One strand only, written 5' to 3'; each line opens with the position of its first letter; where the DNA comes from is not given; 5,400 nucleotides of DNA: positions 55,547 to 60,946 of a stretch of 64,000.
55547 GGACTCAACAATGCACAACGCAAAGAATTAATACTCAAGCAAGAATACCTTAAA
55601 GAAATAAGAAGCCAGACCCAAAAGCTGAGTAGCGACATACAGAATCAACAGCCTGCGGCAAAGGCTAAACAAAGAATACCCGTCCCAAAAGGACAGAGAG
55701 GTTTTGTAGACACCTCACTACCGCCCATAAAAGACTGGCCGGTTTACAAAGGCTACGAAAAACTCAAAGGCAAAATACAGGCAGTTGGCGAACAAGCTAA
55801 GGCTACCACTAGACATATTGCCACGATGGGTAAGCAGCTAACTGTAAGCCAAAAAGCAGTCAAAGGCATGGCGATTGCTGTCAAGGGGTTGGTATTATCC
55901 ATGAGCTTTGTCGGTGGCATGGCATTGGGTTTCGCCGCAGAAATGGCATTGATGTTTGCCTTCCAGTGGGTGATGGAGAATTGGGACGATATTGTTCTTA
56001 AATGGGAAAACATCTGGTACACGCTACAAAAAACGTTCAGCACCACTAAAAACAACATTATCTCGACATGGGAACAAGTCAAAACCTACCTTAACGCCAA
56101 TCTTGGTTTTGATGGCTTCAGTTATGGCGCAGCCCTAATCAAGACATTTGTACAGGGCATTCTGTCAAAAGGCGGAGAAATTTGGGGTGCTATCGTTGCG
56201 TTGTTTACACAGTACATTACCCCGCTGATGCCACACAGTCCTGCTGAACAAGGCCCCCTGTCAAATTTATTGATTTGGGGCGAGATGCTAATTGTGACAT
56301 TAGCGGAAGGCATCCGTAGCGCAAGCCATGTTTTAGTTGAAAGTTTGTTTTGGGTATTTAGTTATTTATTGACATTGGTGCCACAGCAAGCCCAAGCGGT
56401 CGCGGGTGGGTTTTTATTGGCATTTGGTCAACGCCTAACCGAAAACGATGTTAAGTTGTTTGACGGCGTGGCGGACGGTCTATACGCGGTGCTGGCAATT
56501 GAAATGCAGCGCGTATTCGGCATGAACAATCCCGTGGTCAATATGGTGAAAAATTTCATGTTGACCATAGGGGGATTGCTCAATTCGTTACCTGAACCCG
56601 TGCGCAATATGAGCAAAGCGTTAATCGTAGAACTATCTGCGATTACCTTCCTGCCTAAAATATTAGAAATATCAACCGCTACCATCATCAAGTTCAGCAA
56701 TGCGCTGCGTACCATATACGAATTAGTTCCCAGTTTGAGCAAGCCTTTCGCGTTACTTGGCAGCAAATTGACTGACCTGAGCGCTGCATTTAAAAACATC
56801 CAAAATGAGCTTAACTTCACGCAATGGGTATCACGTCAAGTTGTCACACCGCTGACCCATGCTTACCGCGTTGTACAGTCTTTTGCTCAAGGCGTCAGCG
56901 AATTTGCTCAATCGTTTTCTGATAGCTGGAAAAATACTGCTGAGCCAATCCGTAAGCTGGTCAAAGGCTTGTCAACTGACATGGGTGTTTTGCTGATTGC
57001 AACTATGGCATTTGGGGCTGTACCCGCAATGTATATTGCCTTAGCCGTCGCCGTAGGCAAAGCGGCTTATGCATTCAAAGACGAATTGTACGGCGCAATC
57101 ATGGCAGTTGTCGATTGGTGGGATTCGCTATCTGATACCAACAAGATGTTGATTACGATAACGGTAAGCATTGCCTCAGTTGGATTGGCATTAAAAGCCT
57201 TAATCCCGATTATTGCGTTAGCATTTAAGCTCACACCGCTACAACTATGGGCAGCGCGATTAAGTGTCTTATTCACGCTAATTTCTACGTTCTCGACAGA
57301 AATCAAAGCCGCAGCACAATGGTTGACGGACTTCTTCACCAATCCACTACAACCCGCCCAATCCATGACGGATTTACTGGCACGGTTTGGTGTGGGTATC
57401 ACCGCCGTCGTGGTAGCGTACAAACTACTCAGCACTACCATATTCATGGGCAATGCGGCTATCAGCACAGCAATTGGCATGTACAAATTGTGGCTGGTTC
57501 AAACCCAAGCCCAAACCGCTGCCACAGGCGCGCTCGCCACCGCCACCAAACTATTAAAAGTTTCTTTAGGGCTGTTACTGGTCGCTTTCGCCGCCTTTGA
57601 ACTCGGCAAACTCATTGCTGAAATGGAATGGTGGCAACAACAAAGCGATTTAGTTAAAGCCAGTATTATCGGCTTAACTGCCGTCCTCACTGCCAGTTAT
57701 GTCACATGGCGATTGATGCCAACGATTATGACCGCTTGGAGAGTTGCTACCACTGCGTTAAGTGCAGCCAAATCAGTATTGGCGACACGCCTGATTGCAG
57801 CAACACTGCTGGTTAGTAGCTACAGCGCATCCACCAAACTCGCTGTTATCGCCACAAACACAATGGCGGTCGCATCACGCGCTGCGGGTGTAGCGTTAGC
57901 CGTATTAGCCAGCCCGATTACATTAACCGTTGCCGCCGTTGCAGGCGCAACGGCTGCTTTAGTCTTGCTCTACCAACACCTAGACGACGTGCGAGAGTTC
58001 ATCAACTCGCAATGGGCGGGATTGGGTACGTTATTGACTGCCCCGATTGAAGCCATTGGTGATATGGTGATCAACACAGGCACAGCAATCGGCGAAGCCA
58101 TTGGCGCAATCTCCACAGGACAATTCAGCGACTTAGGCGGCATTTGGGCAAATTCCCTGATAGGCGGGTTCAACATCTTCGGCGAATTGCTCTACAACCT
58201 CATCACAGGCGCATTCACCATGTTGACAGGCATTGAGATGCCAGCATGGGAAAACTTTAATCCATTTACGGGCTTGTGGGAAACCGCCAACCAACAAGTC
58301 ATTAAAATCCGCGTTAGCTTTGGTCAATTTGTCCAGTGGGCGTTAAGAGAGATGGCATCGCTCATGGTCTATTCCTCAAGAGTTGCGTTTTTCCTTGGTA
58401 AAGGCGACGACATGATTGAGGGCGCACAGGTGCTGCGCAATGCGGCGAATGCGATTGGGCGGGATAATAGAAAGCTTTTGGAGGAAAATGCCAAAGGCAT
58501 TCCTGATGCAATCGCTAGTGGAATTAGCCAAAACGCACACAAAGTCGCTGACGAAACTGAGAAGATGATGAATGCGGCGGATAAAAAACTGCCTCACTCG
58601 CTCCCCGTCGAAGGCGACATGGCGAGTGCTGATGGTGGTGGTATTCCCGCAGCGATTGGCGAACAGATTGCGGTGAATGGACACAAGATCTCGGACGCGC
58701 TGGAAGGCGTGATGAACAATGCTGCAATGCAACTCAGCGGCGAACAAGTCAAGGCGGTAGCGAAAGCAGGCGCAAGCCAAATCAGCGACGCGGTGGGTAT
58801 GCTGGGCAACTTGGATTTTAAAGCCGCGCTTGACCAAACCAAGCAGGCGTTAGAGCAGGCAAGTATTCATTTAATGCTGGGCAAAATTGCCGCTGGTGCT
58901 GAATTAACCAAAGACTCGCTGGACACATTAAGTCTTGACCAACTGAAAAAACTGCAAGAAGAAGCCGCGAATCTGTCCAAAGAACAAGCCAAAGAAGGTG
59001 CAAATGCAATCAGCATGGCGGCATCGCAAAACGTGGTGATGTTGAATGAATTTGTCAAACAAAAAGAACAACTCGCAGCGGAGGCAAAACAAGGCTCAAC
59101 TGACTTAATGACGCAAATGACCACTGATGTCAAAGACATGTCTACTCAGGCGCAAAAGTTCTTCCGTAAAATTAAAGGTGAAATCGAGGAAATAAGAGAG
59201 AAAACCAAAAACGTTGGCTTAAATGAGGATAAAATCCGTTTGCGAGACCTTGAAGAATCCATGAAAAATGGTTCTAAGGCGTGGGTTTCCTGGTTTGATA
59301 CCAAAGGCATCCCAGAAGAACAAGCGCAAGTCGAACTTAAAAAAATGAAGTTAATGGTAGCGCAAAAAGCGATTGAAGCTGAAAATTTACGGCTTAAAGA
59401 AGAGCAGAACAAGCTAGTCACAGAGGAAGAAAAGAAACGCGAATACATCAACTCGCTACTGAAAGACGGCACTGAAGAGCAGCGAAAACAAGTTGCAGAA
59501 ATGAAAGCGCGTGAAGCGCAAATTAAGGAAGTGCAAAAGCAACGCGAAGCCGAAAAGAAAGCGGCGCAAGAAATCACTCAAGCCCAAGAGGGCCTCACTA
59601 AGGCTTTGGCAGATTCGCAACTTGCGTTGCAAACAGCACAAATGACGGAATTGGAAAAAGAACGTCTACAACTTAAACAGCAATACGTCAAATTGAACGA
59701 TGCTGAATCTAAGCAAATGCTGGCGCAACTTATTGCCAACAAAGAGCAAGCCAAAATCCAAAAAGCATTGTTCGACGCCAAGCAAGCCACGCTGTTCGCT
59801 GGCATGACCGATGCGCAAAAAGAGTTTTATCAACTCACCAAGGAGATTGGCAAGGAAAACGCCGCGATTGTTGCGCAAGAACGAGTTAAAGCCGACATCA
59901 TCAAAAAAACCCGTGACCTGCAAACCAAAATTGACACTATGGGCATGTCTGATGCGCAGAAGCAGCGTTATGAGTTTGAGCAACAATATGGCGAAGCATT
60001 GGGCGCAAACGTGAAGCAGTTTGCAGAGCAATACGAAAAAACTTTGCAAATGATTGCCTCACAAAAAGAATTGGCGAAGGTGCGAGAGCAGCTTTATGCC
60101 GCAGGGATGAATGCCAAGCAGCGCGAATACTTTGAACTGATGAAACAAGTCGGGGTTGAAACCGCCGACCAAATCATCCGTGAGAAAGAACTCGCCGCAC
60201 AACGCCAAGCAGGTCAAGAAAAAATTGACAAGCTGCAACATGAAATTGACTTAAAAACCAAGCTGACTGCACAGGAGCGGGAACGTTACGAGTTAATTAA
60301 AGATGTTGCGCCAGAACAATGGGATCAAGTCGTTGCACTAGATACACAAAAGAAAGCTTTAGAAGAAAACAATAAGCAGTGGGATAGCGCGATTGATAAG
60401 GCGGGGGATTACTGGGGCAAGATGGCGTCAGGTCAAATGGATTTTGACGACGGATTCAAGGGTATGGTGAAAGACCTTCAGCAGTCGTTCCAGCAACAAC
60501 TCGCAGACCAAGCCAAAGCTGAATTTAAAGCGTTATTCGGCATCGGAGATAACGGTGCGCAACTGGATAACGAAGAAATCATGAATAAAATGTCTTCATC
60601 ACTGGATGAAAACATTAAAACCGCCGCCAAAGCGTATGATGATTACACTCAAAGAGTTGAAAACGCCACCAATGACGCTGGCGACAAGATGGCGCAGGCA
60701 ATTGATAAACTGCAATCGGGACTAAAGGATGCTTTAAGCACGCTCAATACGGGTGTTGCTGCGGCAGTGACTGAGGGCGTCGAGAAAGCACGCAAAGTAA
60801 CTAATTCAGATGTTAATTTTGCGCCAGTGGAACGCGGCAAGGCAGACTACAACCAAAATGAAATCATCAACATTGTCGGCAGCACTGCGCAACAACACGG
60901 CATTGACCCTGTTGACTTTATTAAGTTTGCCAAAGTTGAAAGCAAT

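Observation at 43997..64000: One uninterrupted >20-kb reading frame (>6,668 codons, still open at the window end) missing from the ORF track: a giant tape-measure-like protein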

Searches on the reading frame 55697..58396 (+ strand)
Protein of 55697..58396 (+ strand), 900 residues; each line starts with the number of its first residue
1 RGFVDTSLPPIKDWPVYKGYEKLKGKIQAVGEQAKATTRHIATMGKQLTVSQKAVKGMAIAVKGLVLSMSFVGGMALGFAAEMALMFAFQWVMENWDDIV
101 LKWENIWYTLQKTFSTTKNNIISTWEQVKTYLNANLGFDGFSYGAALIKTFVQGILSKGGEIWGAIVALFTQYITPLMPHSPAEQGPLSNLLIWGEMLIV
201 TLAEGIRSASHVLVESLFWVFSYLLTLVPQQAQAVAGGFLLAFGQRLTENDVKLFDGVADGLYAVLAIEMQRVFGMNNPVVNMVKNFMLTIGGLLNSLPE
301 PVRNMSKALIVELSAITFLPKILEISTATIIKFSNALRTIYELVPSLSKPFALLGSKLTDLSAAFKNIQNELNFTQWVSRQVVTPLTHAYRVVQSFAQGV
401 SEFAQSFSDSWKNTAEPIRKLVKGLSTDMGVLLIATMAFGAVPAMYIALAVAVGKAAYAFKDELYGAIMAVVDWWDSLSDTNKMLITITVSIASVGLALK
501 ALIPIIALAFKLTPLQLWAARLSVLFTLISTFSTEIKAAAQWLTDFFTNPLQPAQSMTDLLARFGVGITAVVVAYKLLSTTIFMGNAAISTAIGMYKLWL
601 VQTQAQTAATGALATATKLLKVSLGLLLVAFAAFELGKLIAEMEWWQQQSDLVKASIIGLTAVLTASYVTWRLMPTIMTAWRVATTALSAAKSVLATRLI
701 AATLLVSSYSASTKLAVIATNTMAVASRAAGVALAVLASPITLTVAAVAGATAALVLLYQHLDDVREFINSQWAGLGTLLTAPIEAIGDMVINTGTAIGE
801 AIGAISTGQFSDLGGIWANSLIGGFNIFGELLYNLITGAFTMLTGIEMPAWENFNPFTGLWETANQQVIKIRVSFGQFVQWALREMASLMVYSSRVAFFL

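Call 16: find_related_loci(query=window:55697-58396:+, collection=viral_contigs, flank=10000)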
Query window:55697-58396:+ (900 aa) in viral_contigs; peptide patterns used: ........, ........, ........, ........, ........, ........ (x = any residue, [..] = any of these).
1 stretches matched a pattern, but none encodes a relative of the query by tblastn (E <= 1e-3).

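Call 42: search_protein_families(library=pfam, proteins=[window:55877-58096:+], max_evalue=0.1)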
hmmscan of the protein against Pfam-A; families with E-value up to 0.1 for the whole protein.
window:55877-58096:+ (740 aa): 0 families

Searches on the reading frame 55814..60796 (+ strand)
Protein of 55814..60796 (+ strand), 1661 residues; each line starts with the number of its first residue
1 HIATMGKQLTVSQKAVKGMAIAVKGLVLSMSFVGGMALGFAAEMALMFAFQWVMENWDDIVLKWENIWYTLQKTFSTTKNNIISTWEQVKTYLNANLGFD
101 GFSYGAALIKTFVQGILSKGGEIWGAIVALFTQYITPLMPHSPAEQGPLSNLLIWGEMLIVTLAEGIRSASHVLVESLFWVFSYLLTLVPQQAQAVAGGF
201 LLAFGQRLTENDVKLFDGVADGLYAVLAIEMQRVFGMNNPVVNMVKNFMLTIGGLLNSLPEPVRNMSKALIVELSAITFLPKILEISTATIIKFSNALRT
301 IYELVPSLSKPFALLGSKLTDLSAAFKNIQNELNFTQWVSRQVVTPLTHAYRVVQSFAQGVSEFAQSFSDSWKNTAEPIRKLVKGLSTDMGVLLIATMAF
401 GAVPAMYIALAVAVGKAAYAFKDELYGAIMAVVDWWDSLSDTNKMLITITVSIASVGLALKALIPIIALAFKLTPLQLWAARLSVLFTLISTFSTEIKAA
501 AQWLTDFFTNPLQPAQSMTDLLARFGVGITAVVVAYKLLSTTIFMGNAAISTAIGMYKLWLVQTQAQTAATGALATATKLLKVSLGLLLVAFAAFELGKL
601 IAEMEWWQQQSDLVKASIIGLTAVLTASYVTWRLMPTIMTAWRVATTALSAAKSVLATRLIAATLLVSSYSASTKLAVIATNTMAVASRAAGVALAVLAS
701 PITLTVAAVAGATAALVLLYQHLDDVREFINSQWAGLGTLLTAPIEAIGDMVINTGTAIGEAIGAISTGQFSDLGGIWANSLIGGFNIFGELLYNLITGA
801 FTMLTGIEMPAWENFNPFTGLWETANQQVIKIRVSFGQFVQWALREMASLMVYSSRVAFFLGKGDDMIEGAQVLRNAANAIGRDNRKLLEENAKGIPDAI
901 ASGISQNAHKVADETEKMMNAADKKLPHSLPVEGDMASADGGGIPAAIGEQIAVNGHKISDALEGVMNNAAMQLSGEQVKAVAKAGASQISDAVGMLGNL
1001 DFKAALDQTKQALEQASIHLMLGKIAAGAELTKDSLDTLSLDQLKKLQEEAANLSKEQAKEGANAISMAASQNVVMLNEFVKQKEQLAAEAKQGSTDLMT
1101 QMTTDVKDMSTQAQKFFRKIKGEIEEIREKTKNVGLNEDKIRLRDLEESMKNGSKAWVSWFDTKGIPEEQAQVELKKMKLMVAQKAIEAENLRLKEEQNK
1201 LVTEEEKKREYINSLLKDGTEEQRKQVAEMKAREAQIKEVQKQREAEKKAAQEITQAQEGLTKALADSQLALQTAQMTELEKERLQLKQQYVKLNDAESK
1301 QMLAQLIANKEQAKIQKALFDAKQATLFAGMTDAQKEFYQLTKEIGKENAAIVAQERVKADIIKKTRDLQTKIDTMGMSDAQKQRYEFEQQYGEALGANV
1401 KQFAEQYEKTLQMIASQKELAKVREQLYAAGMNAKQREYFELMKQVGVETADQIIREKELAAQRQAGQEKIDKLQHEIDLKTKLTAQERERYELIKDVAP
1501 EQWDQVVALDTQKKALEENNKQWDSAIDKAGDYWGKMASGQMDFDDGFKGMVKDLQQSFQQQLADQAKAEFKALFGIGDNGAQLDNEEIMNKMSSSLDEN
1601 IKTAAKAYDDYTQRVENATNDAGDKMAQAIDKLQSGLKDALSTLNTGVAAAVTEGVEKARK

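Call 46: find_homologous_proteins(query=window:55814-60796:+, max_evalue=0.00001)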
Query window:55814-60796:+ (1661 aa): 1 proteins with E <= 0.00001 among 8000 candidates.
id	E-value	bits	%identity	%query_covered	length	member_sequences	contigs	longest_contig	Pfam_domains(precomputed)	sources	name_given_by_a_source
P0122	9.5e-25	105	35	7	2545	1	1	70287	PF10145.15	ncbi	-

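Call 48: find_encoding_contigs(protein=P0122, flank=10000, max_places=3)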
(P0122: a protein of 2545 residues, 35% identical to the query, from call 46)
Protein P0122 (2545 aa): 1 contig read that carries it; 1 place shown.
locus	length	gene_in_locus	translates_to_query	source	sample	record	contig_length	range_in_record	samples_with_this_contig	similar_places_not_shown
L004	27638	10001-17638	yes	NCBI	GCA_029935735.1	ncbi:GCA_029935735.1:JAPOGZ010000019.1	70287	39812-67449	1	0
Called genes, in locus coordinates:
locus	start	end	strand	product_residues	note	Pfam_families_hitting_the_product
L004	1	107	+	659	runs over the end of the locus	PF09684:Tail_P2_I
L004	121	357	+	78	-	-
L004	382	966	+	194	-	-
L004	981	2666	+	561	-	-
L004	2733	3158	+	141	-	-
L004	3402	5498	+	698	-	PF16075:DUF4815, PF04984:Phage_sheath_1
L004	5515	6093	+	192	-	PF04985:Phage_tube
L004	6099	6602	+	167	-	PF04985:Phage_tube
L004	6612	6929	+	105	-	PF10109:Phage_TAC_7 (weak)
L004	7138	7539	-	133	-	-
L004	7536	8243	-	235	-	PF04383:KilA-N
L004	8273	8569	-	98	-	-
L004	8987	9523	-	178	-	PF05901:Excalibur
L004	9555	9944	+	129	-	-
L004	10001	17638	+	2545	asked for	PF10145:PhageMin_Tail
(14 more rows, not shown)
